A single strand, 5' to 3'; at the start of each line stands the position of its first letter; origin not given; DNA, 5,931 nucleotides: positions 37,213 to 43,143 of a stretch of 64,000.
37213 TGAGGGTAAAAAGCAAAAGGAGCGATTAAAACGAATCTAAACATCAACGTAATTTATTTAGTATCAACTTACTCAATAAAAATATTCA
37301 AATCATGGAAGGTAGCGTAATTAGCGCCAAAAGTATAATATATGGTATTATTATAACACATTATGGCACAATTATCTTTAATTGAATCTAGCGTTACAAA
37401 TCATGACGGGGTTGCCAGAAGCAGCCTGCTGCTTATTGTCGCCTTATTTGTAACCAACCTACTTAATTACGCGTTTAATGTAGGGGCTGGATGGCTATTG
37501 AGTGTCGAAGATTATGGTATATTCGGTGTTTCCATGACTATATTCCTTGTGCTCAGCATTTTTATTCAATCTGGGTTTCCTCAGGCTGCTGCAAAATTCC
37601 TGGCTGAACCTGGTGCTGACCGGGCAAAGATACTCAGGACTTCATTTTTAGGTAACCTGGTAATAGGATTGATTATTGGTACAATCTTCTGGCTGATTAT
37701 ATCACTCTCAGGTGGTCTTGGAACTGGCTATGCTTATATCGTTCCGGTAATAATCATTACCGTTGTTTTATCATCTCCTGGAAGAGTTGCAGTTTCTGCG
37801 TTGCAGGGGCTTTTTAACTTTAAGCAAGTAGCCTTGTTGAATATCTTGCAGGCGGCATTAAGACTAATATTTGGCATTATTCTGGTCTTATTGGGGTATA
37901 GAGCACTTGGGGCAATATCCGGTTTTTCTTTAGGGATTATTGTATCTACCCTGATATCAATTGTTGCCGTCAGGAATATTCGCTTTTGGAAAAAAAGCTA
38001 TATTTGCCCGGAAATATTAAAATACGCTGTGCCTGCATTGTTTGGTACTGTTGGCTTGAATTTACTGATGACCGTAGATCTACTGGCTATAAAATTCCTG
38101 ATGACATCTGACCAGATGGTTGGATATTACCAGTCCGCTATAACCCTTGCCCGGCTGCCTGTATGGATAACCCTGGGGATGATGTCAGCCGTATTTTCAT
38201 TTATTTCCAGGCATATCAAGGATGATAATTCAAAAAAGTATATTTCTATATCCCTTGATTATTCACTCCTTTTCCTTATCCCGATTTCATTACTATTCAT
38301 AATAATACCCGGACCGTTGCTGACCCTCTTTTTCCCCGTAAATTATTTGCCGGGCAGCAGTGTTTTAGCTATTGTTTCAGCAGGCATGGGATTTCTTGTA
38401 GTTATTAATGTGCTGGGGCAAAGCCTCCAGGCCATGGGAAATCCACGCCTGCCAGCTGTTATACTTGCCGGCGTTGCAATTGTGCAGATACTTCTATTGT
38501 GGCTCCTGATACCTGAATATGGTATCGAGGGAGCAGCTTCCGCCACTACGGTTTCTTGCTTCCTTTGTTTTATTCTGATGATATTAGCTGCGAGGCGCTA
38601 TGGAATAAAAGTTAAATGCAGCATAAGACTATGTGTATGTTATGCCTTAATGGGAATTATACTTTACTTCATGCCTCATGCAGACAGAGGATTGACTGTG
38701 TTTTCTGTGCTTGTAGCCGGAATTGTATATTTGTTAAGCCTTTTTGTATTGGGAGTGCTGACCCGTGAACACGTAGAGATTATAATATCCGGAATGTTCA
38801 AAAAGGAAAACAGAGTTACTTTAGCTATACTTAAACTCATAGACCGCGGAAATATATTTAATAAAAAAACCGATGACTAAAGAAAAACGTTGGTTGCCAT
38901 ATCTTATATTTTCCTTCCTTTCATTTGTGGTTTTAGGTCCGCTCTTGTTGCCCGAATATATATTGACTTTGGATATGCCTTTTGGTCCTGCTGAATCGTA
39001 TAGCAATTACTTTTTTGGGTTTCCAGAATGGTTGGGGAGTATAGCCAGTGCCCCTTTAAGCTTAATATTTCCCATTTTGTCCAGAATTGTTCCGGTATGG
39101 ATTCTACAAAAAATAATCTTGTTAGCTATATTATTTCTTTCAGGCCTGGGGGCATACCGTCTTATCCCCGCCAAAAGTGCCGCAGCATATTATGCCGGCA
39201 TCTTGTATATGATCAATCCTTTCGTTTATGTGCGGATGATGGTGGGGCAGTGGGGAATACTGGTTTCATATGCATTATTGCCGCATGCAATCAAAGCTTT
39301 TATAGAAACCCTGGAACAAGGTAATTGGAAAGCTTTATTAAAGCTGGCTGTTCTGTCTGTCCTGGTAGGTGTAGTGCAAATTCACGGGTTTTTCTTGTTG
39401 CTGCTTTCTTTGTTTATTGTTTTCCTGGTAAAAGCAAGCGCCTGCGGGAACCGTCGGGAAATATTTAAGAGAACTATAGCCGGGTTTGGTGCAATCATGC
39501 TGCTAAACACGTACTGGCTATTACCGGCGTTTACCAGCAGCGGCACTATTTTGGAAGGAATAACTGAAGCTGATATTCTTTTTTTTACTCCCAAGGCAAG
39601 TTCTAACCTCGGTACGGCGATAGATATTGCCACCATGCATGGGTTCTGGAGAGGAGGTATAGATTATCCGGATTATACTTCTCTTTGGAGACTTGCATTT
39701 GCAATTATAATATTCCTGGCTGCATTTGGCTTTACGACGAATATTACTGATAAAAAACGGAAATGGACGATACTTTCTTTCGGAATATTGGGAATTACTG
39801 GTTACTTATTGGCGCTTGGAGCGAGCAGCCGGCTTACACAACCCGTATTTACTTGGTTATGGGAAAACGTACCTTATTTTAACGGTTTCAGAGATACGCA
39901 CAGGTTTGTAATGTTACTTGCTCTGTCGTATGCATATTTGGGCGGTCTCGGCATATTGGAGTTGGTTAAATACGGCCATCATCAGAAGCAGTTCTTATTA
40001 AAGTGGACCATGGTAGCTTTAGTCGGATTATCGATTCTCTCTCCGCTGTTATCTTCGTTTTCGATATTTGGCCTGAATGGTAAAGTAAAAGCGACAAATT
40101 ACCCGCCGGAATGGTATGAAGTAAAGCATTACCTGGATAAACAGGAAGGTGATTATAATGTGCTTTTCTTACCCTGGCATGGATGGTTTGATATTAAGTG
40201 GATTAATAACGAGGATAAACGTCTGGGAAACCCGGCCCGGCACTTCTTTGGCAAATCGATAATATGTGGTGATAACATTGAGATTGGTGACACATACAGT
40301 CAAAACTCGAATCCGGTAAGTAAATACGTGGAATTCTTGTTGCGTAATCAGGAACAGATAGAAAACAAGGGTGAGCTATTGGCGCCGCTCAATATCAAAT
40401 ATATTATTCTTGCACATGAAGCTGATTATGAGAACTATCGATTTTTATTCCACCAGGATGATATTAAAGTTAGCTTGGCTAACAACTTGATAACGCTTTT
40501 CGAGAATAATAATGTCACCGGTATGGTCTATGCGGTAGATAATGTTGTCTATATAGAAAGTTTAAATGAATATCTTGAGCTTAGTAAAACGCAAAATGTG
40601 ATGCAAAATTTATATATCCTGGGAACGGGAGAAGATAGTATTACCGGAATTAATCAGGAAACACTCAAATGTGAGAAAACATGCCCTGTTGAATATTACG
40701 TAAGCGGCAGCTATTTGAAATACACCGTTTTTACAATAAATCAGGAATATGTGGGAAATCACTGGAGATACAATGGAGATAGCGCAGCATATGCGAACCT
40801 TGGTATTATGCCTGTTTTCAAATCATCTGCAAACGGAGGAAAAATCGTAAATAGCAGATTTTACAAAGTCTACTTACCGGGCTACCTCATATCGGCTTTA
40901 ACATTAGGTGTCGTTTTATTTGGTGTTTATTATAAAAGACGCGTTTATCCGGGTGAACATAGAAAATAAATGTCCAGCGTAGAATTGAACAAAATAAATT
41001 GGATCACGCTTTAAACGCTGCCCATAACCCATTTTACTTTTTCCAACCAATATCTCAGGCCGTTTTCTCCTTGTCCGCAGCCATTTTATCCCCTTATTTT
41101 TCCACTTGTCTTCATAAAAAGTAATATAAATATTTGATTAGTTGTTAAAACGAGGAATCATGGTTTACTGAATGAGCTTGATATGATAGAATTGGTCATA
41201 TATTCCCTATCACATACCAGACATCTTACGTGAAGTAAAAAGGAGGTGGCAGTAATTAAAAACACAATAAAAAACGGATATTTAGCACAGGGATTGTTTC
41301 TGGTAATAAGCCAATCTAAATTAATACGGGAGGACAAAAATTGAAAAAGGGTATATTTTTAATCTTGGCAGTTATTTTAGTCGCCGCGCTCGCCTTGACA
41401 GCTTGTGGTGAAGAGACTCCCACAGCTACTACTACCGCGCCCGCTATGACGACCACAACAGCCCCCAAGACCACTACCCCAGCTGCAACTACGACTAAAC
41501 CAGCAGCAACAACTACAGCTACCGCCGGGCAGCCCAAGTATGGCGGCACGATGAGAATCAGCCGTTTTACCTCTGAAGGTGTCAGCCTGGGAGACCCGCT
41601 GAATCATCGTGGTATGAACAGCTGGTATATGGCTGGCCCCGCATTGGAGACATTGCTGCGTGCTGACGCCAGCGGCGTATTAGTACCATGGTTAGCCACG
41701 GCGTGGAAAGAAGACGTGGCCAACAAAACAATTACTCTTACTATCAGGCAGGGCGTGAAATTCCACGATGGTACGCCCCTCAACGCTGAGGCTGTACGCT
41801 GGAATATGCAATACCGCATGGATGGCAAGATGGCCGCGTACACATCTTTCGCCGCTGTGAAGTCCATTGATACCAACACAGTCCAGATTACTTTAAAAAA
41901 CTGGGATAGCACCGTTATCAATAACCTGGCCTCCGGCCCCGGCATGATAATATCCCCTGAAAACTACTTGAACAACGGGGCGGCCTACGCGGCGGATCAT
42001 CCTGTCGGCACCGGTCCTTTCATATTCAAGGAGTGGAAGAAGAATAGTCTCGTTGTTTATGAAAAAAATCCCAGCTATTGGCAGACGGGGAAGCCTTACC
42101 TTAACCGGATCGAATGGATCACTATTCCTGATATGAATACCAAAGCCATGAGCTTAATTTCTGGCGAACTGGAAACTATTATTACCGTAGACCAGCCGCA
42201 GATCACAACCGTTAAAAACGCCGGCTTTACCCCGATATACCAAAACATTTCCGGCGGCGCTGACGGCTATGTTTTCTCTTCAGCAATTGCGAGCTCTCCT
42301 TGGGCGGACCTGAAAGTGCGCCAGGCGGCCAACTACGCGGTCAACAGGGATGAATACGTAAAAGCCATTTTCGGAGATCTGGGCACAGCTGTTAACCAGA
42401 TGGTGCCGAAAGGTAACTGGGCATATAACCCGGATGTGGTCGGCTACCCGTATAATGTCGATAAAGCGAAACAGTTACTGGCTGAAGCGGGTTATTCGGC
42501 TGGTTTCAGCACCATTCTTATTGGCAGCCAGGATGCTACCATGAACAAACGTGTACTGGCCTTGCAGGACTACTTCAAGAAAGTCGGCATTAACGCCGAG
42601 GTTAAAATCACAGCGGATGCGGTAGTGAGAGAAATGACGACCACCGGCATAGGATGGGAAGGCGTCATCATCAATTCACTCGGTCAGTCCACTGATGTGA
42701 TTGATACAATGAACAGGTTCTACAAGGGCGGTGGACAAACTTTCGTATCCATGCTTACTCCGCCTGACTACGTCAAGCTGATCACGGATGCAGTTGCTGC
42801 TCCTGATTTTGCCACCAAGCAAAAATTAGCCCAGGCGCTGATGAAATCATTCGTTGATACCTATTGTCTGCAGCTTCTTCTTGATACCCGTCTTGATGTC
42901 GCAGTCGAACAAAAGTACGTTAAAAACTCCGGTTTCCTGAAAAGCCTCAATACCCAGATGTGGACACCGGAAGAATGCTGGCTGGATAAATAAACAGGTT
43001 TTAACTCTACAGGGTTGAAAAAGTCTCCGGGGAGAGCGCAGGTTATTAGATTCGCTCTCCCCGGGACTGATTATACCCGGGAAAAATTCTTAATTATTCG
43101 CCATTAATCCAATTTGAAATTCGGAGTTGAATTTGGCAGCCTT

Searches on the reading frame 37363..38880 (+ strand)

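Call 9: search_protein_families(library=pfam, proteins=[window:37363-38880:+], max_evalue=0.00001)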
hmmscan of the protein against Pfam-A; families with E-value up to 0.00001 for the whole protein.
window:37363-38880:+ (505 aa): 3 families
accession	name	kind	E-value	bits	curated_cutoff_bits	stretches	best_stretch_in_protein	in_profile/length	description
PF01943.22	Polysacc_synt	-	3.9e-19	69.6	28.2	1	18-282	2-271/274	Polysaccharide biosynthesis protein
PF13440.11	Polysacc_synt_3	-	1.4e-16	61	23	1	45-329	5-289/293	Polysaccharide biosynthesis protein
PF03023.19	MurJ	-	2.3e-11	43.4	27.4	1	179-443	149-438/451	Lipid II flippase MurJ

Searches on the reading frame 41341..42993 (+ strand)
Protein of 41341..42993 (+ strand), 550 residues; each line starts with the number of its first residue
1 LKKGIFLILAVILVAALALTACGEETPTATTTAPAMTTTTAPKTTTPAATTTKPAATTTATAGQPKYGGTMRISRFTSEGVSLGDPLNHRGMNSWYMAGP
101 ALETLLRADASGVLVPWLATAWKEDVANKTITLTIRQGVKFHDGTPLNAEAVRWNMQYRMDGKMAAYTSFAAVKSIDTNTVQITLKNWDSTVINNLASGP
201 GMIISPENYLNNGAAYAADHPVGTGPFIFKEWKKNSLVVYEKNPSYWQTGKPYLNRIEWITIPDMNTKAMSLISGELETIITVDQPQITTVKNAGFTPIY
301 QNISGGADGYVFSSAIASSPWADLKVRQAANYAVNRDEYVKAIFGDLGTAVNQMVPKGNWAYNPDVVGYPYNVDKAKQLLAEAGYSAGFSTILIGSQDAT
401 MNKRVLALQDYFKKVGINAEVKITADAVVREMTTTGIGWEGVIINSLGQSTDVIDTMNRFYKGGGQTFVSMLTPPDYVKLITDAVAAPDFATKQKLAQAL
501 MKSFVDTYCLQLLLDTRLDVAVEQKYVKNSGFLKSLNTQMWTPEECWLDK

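Call 9: search_protein_families(library=pfam, proteins=[window:41341-42993:+], max_evalue=0.00001)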
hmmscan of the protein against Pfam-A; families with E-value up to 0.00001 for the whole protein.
window:41341-42993:+ (550 aa): 1 family
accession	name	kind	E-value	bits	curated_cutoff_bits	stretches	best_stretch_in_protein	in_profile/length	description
PF00496.27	SBP_bac_5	-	8.8e-79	265.7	32.4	1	114-466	2-366/368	Bacterial extracellular solute-binding proteins, family 5 Middle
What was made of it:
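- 41341..44077 (+): Second family-5 SBP locus (SBP 41341-42993 and one permease 43127-44077), incomplete. It lies beyond the L25 gene on the alpha2 side, and its link to alpha2 is uncertain. Pfam (call 9).
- Checked: Family-5 SBP genes lie on both sides (41341-42993 and 50230-51885, call 9).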

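Call 58: search_protein_families(library=ncbifam, proteins=[window:41341-42993:+], max_evalue=1e-10)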
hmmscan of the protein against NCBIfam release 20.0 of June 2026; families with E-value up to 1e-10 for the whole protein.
window:41341-42993:+ (550 aa): 9 families
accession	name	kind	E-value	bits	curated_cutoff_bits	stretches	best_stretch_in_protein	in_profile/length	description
NF011942.0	PRK15413.1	equivalog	8.2e-51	173.2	594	1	118-431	75-389/512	glutathione ABC transporter substrate-binding protein GsiB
TIGR02294.1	nickel_nikA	equivalog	2.6e-45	154.9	393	1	94-389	28-331/501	nickel ABC transporter substrate-binding protein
NF045468.1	Opp5A_nikA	equivalog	1.6e-35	122.6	600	1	101-387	44-320/488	nickel ABC transporter substrate-binding protein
NF047575.1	opine_bind_CntA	exception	5.2e-34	117.7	800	1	102-389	66-364/535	staphylopine-dependent metal ABC transporter substrate-binding lipoprotein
NF045467.1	Opp4A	equivalog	5.9e-34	117.2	650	1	46-386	28-381/556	oligopeptide ABC transporter substrate-binding protein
NF043070.1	DppA_dipep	equivalog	1.6e-30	106.2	1005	1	164-420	146-408/535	dipeptide ABC transporter periplasmic-binding protein DppA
TIGR04028.1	SBP_KPN_01854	hypoth_equivalog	6.2e-24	84.4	468.5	1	114-392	44-338/509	TIGR04028 family ABC transporter substrate-binding protein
NF011689.0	PRK15109.1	equivalog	1.9e-18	66.5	560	1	169-403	156-391/547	ABC transporter substrate-binding protein SapA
NF011684.0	PRK15104.1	equivalog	7e-17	61.3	947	1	172-389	161-383/543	oligopeptide ABC transporter substrate-binding protein OppA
